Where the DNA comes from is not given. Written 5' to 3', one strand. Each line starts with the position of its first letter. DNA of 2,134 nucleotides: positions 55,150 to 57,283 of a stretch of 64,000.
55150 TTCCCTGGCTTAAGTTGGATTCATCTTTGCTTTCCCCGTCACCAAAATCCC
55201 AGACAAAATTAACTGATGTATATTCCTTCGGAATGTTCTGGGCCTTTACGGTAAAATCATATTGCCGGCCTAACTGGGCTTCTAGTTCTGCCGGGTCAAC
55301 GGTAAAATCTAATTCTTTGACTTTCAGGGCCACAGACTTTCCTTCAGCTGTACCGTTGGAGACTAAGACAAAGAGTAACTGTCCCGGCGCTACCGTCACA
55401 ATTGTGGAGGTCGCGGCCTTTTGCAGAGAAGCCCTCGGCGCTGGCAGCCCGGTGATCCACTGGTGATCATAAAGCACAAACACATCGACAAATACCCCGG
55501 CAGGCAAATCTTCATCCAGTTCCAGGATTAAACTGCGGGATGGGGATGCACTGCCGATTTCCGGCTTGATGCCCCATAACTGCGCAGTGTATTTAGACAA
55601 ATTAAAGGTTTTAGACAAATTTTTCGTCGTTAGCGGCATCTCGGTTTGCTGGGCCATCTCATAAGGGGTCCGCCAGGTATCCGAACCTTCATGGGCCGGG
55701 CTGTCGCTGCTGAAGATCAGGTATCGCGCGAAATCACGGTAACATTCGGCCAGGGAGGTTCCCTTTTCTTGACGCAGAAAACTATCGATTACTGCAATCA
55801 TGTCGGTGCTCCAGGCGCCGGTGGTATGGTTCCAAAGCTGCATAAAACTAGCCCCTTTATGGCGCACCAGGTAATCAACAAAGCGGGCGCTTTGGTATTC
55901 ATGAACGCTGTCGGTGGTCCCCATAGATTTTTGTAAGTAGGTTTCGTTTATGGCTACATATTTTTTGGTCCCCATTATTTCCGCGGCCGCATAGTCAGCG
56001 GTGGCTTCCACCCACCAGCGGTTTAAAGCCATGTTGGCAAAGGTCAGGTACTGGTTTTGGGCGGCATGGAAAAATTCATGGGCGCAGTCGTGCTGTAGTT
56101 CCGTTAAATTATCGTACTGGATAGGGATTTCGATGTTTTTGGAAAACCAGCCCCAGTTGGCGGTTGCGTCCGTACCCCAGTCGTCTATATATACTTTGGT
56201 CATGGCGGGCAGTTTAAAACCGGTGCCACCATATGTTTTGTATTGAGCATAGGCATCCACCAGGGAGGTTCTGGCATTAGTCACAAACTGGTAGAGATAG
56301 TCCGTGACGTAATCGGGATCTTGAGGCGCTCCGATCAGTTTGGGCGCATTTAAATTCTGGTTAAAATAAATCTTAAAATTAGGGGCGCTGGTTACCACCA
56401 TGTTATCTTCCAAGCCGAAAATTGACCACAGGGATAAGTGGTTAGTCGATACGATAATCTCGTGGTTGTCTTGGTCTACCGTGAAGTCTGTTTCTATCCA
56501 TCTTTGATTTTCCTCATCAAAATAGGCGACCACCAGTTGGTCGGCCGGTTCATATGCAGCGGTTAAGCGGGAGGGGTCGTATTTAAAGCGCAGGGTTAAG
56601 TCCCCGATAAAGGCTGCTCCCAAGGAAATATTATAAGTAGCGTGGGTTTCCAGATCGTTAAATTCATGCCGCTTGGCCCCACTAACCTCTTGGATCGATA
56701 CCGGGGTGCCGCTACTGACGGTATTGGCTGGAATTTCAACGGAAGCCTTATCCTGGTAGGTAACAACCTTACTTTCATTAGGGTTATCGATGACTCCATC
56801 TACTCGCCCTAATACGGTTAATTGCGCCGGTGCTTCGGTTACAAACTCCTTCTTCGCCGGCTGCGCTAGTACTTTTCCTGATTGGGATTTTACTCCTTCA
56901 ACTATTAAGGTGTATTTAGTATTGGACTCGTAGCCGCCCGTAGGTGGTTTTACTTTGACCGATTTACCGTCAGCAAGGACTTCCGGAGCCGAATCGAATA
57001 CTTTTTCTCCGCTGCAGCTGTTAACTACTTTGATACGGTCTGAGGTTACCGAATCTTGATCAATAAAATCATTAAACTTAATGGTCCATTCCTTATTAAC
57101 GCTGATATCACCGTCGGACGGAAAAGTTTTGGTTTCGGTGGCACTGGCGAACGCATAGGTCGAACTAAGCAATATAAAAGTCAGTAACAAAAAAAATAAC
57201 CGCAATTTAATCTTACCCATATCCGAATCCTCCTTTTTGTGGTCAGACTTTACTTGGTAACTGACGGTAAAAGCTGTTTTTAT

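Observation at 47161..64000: Array of at least six secreted proteins with unrelated 'heads' but one shared Big_5/SbsA-Ig-like module of about 90 aa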

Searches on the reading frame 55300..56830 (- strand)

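Call 73: search_solved_structures(query=window:55300-56830:-, max_evalue=1)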
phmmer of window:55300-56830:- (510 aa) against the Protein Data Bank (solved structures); distinct sequences matched with E-value up to 1: 3.
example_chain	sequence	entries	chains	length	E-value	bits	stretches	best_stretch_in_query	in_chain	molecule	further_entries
1z1w_A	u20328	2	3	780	0.027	16.7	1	196-287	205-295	Tricorn protease interacting factor F3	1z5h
4kx7_A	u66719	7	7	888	0.029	16.6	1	181-276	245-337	Glutamyl aminopeptidase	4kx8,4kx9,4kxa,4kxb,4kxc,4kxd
3q7j_A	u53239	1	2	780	0.067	15.4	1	196-287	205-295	Tricorn protease-interacting factor F3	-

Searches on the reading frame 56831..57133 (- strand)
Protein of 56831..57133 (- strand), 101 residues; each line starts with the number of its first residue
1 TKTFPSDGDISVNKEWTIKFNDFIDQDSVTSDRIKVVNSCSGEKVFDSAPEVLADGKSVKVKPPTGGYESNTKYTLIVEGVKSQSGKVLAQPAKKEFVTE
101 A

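Call 98: search_protein_families(library=pfam, proteins=[window:56831-57133:-], max_evalue=10)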
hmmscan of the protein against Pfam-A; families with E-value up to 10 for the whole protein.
window:56831-57133:- (101 aa): 1 family
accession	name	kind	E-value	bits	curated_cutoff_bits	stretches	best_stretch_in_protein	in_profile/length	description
PF13205.12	Big_5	-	6.9e-09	36.8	23.6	1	2-99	9-105/105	Bacterial Ig-like domain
